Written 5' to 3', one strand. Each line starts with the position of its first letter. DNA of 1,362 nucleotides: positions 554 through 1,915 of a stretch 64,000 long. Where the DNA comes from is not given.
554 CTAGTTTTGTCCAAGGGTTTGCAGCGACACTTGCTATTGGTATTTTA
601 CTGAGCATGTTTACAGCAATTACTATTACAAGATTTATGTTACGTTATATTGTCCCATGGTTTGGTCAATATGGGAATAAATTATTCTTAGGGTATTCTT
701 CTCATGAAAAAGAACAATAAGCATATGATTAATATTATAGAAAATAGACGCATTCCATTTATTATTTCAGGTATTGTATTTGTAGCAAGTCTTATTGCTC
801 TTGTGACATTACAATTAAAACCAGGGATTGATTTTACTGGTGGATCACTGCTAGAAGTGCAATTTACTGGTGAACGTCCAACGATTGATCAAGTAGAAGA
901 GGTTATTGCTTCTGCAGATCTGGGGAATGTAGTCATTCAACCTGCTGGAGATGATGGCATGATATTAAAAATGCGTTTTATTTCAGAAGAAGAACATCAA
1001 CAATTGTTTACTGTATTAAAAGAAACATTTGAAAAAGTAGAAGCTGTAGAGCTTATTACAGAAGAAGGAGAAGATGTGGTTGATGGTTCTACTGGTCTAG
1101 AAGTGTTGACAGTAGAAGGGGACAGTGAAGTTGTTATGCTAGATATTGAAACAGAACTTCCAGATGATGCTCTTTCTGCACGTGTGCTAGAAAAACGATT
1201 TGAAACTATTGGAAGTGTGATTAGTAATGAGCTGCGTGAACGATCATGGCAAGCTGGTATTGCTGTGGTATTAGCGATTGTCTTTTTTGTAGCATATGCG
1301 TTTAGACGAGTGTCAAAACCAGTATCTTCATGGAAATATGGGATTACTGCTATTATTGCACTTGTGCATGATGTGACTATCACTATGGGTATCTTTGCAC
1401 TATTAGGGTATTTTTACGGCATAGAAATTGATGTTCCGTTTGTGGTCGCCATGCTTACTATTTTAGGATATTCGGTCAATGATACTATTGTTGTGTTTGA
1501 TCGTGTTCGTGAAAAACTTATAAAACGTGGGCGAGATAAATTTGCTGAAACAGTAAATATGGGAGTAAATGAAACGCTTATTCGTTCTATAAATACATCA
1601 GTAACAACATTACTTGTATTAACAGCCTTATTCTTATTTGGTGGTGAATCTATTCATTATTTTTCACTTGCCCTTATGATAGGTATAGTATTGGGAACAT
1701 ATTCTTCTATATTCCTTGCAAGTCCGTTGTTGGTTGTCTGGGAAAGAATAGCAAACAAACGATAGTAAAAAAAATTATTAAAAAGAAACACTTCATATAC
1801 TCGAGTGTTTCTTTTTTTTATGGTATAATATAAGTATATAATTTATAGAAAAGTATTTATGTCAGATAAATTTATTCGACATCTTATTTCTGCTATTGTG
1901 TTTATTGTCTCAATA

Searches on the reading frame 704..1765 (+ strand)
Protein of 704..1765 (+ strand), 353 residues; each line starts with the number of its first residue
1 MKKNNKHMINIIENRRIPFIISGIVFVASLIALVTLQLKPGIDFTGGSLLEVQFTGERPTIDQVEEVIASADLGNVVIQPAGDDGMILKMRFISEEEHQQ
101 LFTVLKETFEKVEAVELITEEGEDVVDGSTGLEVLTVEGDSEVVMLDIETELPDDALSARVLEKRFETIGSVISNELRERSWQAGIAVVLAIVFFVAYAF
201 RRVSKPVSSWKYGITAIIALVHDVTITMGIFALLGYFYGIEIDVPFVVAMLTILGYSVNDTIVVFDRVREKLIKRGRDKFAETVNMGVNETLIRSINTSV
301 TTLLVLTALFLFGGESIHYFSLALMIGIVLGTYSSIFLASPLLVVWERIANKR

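Call 26: find_encoding_contigs(protein=window:704-1765:+, flank=10000, max_places=4)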
Protein window:704-1765:+ (353 aa): 2 contigs read that carry it; 2 places shown.
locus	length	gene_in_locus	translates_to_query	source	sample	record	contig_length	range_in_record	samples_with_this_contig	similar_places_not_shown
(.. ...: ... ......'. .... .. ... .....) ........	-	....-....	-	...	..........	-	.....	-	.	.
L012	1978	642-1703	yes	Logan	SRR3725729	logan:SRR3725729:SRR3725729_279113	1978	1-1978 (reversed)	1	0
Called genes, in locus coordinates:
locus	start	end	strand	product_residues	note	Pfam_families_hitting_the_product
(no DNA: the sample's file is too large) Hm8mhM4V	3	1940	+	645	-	?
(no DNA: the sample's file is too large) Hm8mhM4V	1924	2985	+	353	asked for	PF07549:Sec_GG (weak), PF02355:SecD_SecF_C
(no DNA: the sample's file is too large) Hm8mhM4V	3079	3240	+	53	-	-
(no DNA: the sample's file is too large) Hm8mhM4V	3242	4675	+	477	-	PF26449:DUF8128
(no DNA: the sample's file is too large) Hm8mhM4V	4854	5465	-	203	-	-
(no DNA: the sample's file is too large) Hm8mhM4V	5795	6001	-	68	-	-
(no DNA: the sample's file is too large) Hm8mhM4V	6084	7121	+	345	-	PF13439:Glyco_transf_4, PF13579:Glyco_trans_4_4, PF00534:Glycos_transf_1, PF13692:Glyco_trans_1_4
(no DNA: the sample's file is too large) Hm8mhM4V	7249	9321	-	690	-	-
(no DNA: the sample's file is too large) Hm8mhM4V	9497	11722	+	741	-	-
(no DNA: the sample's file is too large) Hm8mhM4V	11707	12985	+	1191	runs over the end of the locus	PF02811:PHP, PF07733:DNA_pol3_alpha, PF17657:DNA_pol3_finger, PF14579:HHH_6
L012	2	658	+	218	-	?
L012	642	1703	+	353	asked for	PF07549:Sec_GG (weak), PF02355:SecD_SecF_C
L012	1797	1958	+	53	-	-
